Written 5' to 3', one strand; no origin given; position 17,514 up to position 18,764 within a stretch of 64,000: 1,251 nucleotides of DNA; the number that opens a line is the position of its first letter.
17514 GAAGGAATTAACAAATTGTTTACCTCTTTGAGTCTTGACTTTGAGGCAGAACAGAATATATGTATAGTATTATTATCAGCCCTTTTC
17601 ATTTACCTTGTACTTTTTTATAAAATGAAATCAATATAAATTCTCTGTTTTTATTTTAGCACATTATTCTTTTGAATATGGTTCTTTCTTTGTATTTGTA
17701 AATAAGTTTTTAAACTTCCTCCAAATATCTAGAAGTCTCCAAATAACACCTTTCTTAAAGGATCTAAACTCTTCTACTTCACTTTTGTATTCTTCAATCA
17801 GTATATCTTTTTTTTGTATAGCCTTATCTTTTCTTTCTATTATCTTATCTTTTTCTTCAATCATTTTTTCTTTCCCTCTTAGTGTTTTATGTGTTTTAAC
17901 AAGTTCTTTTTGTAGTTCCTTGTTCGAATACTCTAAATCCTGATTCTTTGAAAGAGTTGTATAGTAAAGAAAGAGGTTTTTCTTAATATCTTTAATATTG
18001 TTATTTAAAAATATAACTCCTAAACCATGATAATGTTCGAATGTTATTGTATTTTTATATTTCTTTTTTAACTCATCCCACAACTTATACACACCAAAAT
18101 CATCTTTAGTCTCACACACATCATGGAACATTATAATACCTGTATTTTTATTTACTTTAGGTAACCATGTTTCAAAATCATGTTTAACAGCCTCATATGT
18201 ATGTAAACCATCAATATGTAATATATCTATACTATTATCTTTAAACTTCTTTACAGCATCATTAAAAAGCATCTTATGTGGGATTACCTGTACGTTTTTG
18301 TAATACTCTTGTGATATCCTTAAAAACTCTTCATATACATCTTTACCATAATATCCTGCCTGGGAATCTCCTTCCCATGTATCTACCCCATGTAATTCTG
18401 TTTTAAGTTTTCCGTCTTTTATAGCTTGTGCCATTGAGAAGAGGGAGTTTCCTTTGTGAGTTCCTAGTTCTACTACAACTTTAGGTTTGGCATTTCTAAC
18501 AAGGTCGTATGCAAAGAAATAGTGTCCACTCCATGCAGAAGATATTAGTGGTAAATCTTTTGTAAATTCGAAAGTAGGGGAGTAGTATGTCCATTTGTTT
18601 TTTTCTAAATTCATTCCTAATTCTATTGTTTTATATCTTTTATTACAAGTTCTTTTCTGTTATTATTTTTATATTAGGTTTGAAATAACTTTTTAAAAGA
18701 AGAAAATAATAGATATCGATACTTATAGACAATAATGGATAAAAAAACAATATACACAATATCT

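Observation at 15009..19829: Different enzymes in the glycan locus share a C-terminal basic amphipathic motif, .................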

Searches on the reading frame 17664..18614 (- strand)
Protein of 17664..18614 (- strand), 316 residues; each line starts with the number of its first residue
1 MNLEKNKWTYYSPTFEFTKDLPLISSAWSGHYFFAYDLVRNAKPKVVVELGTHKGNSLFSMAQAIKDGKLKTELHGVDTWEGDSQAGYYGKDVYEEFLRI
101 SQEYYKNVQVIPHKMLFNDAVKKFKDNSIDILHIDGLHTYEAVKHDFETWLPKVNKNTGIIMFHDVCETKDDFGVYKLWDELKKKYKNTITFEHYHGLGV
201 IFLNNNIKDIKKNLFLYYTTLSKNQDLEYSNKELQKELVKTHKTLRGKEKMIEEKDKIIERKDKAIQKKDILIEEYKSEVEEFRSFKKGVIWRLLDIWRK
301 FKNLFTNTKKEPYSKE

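Call 3: search_protein_families(library=pfam, proteins=[window:17664-18614:-], max_evalue=0.01)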
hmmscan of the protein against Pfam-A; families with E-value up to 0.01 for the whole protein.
window:17664-18614:- (316 aa): 4 families
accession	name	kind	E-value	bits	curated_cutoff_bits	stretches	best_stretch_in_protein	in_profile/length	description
PF13578.12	Methyltransf_24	-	1.3e-25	90.7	26.3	1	48-166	1-105/105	Methyltransferase domain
PF13847.12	Methyltransf_31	-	0.00063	19.9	27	1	45-188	5-139/145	Methyltransferase domain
PF14662.11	KASH_CCD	-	0.0038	17.7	43.3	1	222-282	123-183/191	Coiled-coil region of CCDC155 or KASH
PF13863.11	DUF4200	-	0.0058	17.4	29.7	0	223-288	32-97/119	Domain of unknown function (DUF4200)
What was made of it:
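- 18009..18614 (-): Catalytic domain of protein C (aa 1-202): SAM-dependent O-methyltransferase. Candidate chain terminator. Pfam Methyltransf_24, E=1.3e-25 (call 3).
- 17754..17993 (-): Stalk of C: a single 80-residue Lys/Glu-rich helix (aa 208-287), a putative coiled coil. Weak coiled-coil Pfam hits (call 3).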

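Call 4: search_protein_families(library=ncbifam, proteins=[window:17664-18614:-], max_evalue=0.01)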
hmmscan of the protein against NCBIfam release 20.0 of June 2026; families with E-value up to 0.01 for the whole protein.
window:17664-18614:- (316 aa): 0 families

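Call 9: find_homologous_proteins(query=window:17664-18614:-, max_evalue=0.00001)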
Query window:17664-18614:- (316 aa): 2774 proteins with E <= 0.00001 among 3976 candidates; the best 120 are listed.
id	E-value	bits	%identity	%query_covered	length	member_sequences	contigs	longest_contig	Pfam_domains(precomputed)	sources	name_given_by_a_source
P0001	3.1e-181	620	86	100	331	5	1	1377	PF13578.13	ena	-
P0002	3.8e-158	544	79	98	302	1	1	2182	PF13578.13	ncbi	-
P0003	2.7e-156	538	78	96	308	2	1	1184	PF13578.13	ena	-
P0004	8.4e-147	507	75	97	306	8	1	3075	PF13578.13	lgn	-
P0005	2.6e-135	469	70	93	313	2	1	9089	PF13578.13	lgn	-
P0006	6.4e-133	461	70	94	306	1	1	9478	PF13578.13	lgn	-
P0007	8.5e-132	458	70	94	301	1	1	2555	PF13578.13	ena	-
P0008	2.6e-131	456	67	94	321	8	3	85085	PF13578.13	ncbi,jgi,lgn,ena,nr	ncbi:MAG TPA: class I SAM-dependent methyltransferase [Candidatus Dojkabacteria bacterium]|nr:class 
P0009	1.0e-128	447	69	96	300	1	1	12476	PF13578.13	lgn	-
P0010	6.4e-127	442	66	94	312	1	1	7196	PF13578.13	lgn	-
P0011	1.4e-126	440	69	93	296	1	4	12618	PF13578.13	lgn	-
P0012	4.8e-126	439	66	94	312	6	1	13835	PF13578.13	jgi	-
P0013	2.0e-119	417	65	95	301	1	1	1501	PF13578.13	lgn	-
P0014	4.1e-118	413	65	93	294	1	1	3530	PF13578.13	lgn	-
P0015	1.5e-116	407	62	95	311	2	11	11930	PF13578.13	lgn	-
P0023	2.9e-103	364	53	96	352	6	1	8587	PF13578.13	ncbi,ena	-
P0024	3.5e-101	357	56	96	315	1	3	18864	PF13578.13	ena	-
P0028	8.3e-99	349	54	98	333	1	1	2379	PF13578.13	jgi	jgi:hypothetical protein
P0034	2.2e-97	345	58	87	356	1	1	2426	PF13578.13,PF28159.1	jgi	jgi:hypothetical protein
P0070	6.2e-73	264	44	94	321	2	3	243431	PF13578.13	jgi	-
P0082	2.2e-71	259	47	88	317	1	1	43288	PF13578.13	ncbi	-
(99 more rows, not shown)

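Call 11: search_protein_families(library=pfam, proteins=[P0034, P0028, P0024, P0070, P0082, P0023, P0008], max_evalue=1)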
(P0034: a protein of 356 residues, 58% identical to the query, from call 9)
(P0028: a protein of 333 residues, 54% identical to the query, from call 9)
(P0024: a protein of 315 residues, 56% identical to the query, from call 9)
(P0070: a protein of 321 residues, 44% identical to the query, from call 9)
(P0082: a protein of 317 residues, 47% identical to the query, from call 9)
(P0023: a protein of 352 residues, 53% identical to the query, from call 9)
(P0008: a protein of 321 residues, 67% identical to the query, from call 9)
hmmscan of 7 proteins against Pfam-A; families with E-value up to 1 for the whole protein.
P0034 (356 aa): 10 families
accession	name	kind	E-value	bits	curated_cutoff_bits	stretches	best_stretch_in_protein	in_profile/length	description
PF13578.12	Methyltransf_24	-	5.6e-25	88.7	26.3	1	48-166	1-105/105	Methyltransferase domain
PF19220.6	Rod_CreS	-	0.00013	21.6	100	2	230-287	225-282/359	Crescentin, rod domain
PF04989.18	RMNT_CmcI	-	0.0083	16.3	23.2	1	37-79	26-68/206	Rhamnosyl O-methyltransferase/CmcI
PF00574.28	CLP_protease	-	0.14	12.4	20.2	0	272-320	118-166/182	Clp protease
PF24423.1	OVT1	-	0.2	12.5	30.9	1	229-315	12-98/100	Major antigen, helical domain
PF07200.18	Mod_r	-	0.36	11.2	30.1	1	227-323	5-93/146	Modifier of rudimentary (Mod(r)) protein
PF15796.10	KELK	-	0.38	11.7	27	0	252-326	6-80/80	KELK-motif containing domain of MRCK Ser/Thr protein kinase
PF12072.13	RNase_Y_N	-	0.38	10.6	32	0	259-328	74-143/201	RNase Y N-terminal region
PF04871.18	Uso1_p115_C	-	0.52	11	28.4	0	244-340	6-104/121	Uso1 / p115 like vesicle tethering protein, C terminal region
PF06005.17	ZapB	-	0.64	11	31.5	1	242-294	7-59/71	Cell division protein ZapB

P0028 (333 aa): 15 families
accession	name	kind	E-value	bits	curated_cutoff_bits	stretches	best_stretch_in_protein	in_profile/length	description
PF13578.12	Methyltransf_24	-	3.5e-25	89.3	26.3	1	48-166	1-105/105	Methyltransferase domain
PF25464.1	DUF7900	-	0.001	20.1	27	1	228-305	21-94/97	Domain of unknown function (DUF7900)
PF06005.17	ZapB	-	0.0044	17.9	31.5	1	242-296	7-61/71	Cell division protein ZapB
PF05859.17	Mis12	-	0.0056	16.9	25.7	1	188-314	96-215/231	Mis12 protein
PF19220.6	Rod_CreS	-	0.0057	16.2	100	1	230-309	225-304/359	Crescentin, rod domain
PF04989.18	RMNT_CmcI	-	0.013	15.7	23.2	1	37-79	26-68/206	Rhamnosyl O-methyltransferase/CmcI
PF11559.13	ADIP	-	0.015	15.8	34.3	1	227-305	54-132/151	Afadin- and alpha -actinin-Binding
PF12072.13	RNase_Y_N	-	0.021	14.7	32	1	228-307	67-143/201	RNase Y N-terminal region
PF13847.12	Methyltransf_31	-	0.094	12.8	27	0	122-186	69-129/145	Methyltransferase domain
PF05278.17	PEARLI-4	-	0.096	12.7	29.9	1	239-307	148-215/234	Arabidopsis phospholipase-like protein (PEARLI 4)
PF21408.2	MTR4-like_stalk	-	0.16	12.7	24.2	0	178-234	23-59/64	Exosome RNA helicase MTR4-like, stalk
PF11932.13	DUF3450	-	0.19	11.4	32.6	1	241-311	18-88/241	Protein of unknown function (DUF3450)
PF06156.18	YabA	-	0.35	11.9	30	1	252-305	7-60/103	Initiation control protein YabA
PF17675.6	APG6_N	-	0.75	10.7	45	0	219-295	30-109/132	Apg6 coiled-coil region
PF03961.19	FapA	-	0.87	9.6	31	0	225-300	156-229/272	Flagellar Assembly Protein A beta solenoid domain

P0024 (315 aa): 15 families
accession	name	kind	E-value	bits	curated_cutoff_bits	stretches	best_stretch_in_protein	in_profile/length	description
PF13578.12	Methyltransf_24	-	6.4e-25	88.5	26.3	1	48-166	1-105/105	Methyltransferase domain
PF04989.18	RMNT_CmcI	-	0.00053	20.2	23.2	1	37-79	26-68/206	Rhamnosyl O-methyltransferase/CmcI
PF14932.11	HAUS-augmin3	-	0.00096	19.1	29.4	1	224-289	86-151/260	HAUS augmin-like complex subunit 3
PF13847.12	Methyltransf_31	-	0.021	14.9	27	1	48-187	8-130/145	Methyltransferase domain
PF21408.2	MTR4-like_stalk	-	0.051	14.3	24.2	0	178-234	23-59/64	Exosome RNA helicase MTR4-like, stalk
PF02256.22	Fe_hyd_SSU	-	0.067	13.7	24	1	256-289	2-35/56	Iron hydrogenase small subunit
PF21292.3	EME1-MUS81_C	-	0.072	13.8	27.4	1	209-240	22-53/74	EME1/MUS81, C-terminal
PF19220.6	Rod_CreS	-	0.099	12.1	100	1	225-285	62-122/359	Crescentin, rod domain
PF12072.13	RNase_Y_N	-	0.18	11.7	32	1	218-286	71-143/201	RNase Y N-terminal region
PF07200.18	Mod_r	-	0.22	11.9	30.1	1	213-290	14-91/146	Modifier of rudimentary (Mod(r)) protein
PF12329.13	TMF_DNA_bd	-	0.41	11.1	35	0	231-287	4-67/74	TATA element modulatory factor 1 DNA binding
PF10805.13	DUF2730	-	0.57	10.8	24.9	0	216-286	24-89/102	Protein of unknown function (DUF2730)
PF13870.11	CCDC113_CCDC96_CC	-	0.77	9.9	31.6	1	218-286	42-110/177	CCDC113/CCDC96, coiled-coil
PF03462.23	PCRF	-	0.85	9.8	24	0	225-302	3-84/194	PCRF domain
PF14931.11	IFT20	-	0.91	10.2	27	0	219-287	30-99/119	Intraflagellar transport complex B, subunit 20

P0070 (321 aa): 12 families
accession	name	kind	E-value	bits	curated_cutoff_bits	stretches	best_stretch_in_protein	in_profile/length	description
PF13578.12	Methyltransf_24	-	5.6e-25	88.7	26.3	1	43-160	1-105/105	Methyltransferase domain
PF16808.10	PKcGMP_CC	-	0.00036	20.5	35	2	242-264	3-25/35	Coiled-coil N-terminus of cGMP-dependent protein kinase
PF12072.13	RNase_Y_N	-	0.00062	19.7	32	1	237-308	68-139/201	RNase Y N-terminal region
PF21928.1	XLF_CC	-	0.034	14.5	27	1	240-265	15-40/53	XLF protein coiled-coil region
PF22905.2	Hydro_N_hd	-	0.051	13.9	27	1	237-290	108-164/195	Hydrolase N-terminal helical domain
PF09390.16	DUF1999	-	0.13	12.4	25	0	251-302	34-86/159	Protein of unknown function (DUF1999)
PF14362.11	DUF4407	-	0.17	11.6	31.3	1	234-294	135-207/297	Domain of unknown function (DUF4407)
PF04102.17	SlyX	-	0.18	12.9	30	0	232-268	16-52/67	SlyX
PF03493.23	BK_channel_a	-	0.25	12.1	26.8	1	199-243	35-77/90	Calcium-activated BK potassium channel alpha subunit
PF04859.17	DUF641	-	0.38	11.5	27.6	0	231-260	75-104/127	Plant protein of unknown function (DUF641)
PF18504.6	Csm1_N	-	0.4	11.5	26.3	0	218-258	26-66/70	Csm1 N-terminal domain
PF10046.14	BLOC1_2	-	0.55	11.1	33.4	0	235-295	25-85/96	Biogenesis of lysosome-related organelles complex-1 subunit 2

P0082 (317 aa): 10 families
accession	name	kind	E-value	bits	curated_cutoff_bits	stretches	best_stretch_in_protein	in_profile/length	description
PF13578.12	Methyltransf_24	-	4.3e-26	92.3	26.3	1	49-166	1-105/105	Methyltransferase domain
PF05711.17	TylF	-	8.9e-05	22.3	23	1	109-168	173-231/264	Macrocin-O-methyltransferase (TylF)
PF03836.20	RasGAP_C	-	0.00027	21.5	26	1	224-313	15-107/137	RasGAP C-terminus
PF19903.4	DUF6376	-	0.013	16.2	27.3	1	227-315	33-113/116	Family of unknown function (DUF6376)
PF03908.18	Sec20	-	0.017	15.4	27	1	263-314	5-58/92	Sec20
PF18504.6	Csm1_N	-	0.022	15.5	26.3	1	265-298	22-55/70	Csm1 N-terminal domain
PF14988.11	DUF4515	-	0.15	12.4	24.5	1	229-308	8-85/206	Domain of unknown function (DUF4515)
PF08941.15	USP8_interact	-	0.17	12.1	25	1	230-290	2-62/179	USP8 interacting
PF19191.5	HEF_HK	-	0.56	11.2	24.1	0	142-192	7-54/67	HEF_HK domain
PF14775.11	NYD-SP28_assoc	-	0.7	10.5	27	0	212-236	20-44/60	Sperm tail C-terminal domain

P0023 (352 aa): 5 families
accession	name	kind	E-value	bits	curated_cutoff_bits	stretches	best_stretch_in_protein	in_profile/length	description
PF13578.12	Methyltransf_24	-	3.6e-26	92.5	26.3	1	50-168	1-105/105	Methyltransferase domain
PF04989.18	RMNT_CmcI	-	0.0061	16.7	23.2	1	39-81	26-68/206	Rhamnosyl O-methyltransferase/CmcI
PF07558.16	Shugoshin_N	-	0.17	12.2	30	1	254-292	2-40/45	Shugoshin N-terminal coiled-coil region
PF11559.13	ADIP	-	0.27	11.8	34.3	1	212-293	47-128/151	Afadin- and alpha -actinin-Binding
PF21896.2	Talin_IBS2B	-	0.95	9.9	27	0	253-308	26-87/118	Talin IBS2B domain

P0008 (321 aa): 9 families
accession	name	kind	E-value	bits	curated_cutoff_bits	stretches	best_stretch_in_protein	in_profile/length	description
PF13578.12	Methyltransf_24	-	7.5e-26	91.5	26.3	1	51-169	1-105/105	Methyltransferase domain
PF13847.12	Methyltransf_31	-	0.00097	19.3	27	1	48-190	5-138/145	Methyltransferase domain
PF15035.11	Rootletin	-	0.0094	16.4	36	1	219-319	73-167/188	Ciliary rootlet component, centrosome cohesion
PF04012.17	PspA_IM30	-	0.018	15.1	33.9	1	234-295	18-76/220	PspA/IM30 family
PF04989.18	RMNT_CmcI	-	0.021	15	23.2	1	40-82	26-68/206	Rhamnosyl O-methyltransferase/CmcI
PF13094.11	CENP-Q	-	0.052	14.1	28.5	1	231-286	35-90/162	CENP-Q, a CENPA-CAD centromere complex subunit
PF15995.10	DUF4771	-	0.094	13.4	27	1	234-316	59-143/160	Domain of unknown function (DUF4771)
PF06785.16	UPF0242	-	0.22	12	33.5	1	196-297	56-163/194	Uncharacterised protein family (UPF0242) N-terminus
PF00580.27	UvrD-helicase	-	0.29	11.2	23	1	185-300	69-187/271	UvrD/REP helicase N-terminal domain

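Call 38: find_encoding_contigs(protein=P0008, flank=10000, max_places=3)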
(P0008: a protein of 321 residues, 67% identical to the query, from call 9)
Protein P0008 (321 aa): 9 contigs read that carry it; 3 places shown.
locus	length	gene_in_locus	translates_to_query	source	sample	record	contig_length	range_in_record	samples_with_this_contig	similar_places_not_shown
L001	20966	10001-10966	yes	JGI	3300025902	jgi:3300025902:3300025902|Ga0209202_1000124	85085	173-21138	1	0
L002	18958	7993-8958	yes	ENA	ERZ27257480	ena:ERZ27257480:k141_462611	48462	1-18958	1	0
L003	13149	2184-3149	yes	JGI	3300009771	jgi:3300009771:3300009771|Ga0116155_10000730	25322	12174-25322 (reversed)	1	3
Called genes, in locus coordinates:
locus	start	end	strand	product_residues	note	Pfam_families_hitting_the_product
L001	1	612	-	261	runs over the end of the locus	?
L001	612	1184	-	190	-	PF00908:dTDP_sugar_isom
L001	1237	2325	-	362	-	PF00483:NTP_transferase, PF12804:NTP_transf_3, PF25084:LbH_EIF2B (weak), PF24894:Hexapep_GlmU (faint), PF25087:GMPPB_C (weak)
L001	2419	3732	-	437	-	PF01476:LysM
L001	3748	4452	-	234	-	-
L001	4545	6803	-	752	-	-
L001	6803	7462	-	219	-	-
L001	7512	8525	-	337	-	PF01073:3Beta_HSD, PF01370:Epimerase, PF02719:Polysacc_synt_2, PF04321:RmlD_sub_bind, PF07993:NAD_binding_4, PF16363:GDP_Man_Dehyd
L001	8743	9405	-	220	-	-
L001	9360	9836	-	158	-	PF00535:Glycos_transf_2 (weak)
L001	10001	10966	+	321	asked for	PF13578:Methyltransf_24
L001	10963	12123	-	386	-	-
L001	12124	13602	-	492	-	PF22772:WsaF_C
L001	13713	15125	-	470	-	-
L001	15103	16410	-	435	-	PF01943:Polysacc_synt, PF13440:Polysacc_synt_3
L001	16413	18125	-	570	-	PF13489:Methyltransf_23, PF08241:Methyltransf_11, PF13847:Methyltransf_31 (faint)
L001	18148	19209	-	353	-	PF02350:Epimerase_2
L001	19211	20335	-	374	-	PF13439:Glyco_transf_4, PF13579:Glyco_trans_4_4, PF00534:Glycos_transf_1, PF13692:Glyco_trans_1_4, PF26337:Gtf3_C (weak)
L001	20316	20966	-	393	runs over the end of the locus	-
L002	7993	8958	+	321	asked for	PF13578:Methyltransf_24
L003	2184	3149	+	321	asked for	PF13578:Methyltransf_24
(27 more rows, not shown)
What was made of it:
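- On WbdD-type coiled-coil chain terminator (molecular ruler) system: Related locus L001 has a Wzx-type Polysacc_synt gene (call 38).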

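Call 43: predict_structure(alignment_id=A2)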
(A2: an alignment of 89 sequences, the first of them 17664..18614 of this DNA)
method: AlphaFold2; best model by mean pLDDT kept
length: 316 residues; sequences in the alignment: 89
mean_pLDDT: 93.0   pTM: 0.81
mean pLDDT of the five models: 93.0, 92.8, 92.2, 92.2, 92.1
residues with pLDDT >= 90: 268; 70-90: 32; 50-70: 14; < 50: 2
segments of 3 or more residues with pLDDT < 50: none
pLDDT, mean of each block of 10 residues (from residue 1): 68 97 86 97 98 95 98 97 81 96 98 97 98 88 96 98 95 93 97 95 91 94 93 97 98 98 98 97 95 94 80 55
secondary structure, 60 per line:
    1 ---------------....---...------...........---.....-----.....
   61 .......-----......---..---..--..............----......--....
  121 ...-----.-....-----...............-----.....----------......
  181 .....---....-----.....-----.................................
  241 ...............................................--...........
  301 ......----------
elements in order: H16-19 H32-42 E46-50 H56-67 E73-78 H91-104 E109-114 H117-123 E131-134 H140-153 E160-164 H175-185 E189-192 E198-202 H208-287 H290-306
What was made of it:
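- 18009..18614 (-): AlphaFold pLDDT 93 (call 43).
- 17754..17993 (-): AlphaFold secondary structure (call 43).
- On WbdD-type coiled-coil chain terminator (molecular ruler) system: AlphaFold gives a single 80-residue helix, aa 208-287, at pLDDT >90 (call 43).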

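Call 48: fold_search(model_id=the predicted structure, library=pdb)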
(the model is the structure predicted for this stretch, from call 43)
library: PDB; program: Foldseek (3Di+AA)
matches with E <= 10: 1523; with E <= 0.001: 434
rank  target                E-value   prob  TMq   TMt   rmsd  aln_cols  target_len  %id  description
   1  6g80_M                9.6e-11  1.00  0.46  0.64   3.6       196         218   17  Structure of Mycobacterium hassiacum MeT1 from orthorhombic crystals. (released 2019-01-16)
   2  6g7d                  4.9e-10  1.00  0.46  0.64   5.3       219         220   16  Structure of MeT1 from Mycobacterium hassiacum in complex with SAM and glycerol. (released 2019-01-16)
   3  6g80_A                1.4e-09  1.00  0.46  0.65   3.8       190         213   18  Structure of Mycobacterium hassiacum MeT1 from orthorhombic crystals. (released 2019-01-16)
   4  6g80_C                3.0e-09  1.00  0.45  0.64   3.9       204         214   18  Structure of Mycobacterium hassiacum MeT1 from orthorhombic crystals. (released 2019-01-16)
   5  8k1f_C                5.2e-09  1.00  0.45  0.69   3.8       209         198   19  Crystal Structure of TrmR from Fusobacterium nucleatum (released 2023-08-02)
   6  5zw3_A                7.1e-09  1.00  0.43  0.62   5.0       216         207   17  Crystal Structure of TrmR from B. subtilis (released 2018-07-11)
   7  6g80_B                7.5e-09  1.00  0.46  0.62   3.9       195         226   18  Structure of Mycobacterium hassiacum MeT1 from orthorhombic crystals. (released 2019-01-16)
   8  5zw3_B                1.1e-08  1.00  0.43  0.66   4.4       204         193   17  Crystal Structure of TrmR from B. subtilis (released 2018-07-11)
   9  8xe5_D                2.7e-08  1.00  0.47  0.62   5.8       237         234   16  norbelladine 4'-O-methyltransferase complexed with Mg, SAH, and 3,4-dihydroxybenzaldehyde (released 2024-08-07)
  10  5n5d_B                3.0e-08  1.00  0.41  0.56   6.3       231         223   15  Crystal Structure of the O-Methyltransferase TomG from Streptomyces achromogenes involved in Tomaymycin synthesis in c (released 2017-09-20)
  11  8z8p_D                3.2e-08  1.00  0.48  0.61   5.9       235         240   16  norbelladine 4'-O-methyltransferase S52M variant complexed with Mg and SAH (released 2024-08-07)
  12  8z8p_B                3.6e-08  1.00  0.46  0.59   6.0       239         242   15  norbelladine 4'-O-methyltransferase S52M variant complexed with Mg and SAH (released 2024-08-07)
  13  8xe3_A                3.6e-08  1.00  0.45  0.57   6.2       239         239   15  norbelladine 4'-O-methyltransferase complexed with Mg and SAH (released 2024-08-07)
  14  5lhm                  3.9e-08  1.00  0.45  0.63   4.4       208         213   14  Crystal Structure of SafC from Myxococcus xanthus apo-Form (released 2017-05-24)
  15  6jcl_B                3.9e-08  1.00  0.42  0.59   5.5       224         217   13  Crystal structure of cofactor-bound Rv0187 from MTB (released 2019-12-11)
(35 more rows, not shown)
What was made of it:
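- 18009..18614 (-): Best Foldseek match is the M. hassiacum sugar O-methyltransferase MeT1, 6g80 (call 48).
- On WbdD-type coiled-coil chain terminator (molecular ruler) system: Its best fold match is the sugar O-methyltransferase MeT1 (call 48).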
